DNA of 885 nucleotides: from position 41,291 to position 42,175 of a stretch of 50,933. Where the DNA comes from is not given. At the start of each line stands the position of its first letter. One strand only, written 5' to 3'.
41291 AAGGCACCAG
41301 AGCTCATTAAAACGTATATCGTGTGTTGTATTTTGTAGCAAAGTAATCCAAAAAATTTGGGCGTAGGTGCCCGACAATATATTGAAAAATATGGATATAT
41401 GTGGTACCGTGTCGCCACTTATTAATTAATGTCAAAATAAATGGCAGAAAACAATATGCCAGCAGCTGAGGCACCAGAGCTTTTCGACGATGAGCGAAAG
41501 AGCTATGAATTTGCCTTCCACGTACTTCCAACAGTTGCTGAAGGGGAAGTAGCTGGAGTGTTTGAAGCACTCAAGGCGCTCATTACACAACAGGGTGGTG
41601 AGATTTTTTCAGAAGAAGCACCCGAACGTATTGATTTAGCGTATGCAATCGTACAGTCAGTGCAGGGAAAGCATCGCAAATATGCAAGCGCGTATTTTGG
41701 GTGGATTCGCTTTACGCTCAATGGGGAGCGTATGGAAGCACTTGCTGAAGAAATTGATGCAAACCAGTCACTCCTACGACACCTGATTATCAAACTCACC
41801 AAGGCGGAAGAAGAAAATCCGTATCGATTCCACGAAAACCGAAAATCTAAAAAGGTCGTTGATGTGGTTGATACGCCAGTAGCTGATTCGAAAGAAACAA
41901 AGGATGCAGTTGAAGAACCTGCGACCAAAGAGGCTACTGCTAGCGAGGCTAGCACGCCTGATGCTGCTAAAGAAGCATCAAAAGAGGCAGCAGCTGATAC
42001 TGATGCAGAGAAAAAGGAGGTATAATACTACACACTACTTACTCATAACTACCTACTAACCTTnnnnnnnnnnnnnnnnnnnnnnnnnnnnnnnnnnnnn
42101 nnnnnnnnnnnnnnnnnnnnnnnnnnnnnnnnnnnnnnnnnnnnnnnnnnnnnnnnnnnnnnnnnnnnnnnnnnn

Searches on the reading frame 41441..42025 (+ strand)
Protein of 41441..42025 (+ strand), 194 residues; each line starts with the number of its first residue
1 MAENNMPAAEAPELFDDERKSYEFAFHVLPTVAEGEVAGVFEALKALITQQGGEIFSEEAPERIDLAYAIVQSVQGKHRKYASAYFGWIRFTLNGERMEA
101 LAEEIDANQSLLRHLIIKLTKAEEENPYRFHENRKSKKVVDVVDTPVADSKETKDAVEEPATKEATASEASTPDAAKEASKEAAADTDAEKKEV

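Call 13: search_protein_families(library=pfam, proteins=[window:41441-42025:+])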
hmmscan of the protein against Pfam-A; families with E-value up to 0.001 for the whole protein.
window:41441-42025:+ (194 aa): 1 family
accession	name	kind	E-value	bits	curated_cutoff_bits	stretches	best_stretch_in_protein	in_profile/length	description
PF01250.22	Ribosomal_S6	-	4.9e-11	43.1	27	1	22-118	2-90/90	Ribosomal protein S6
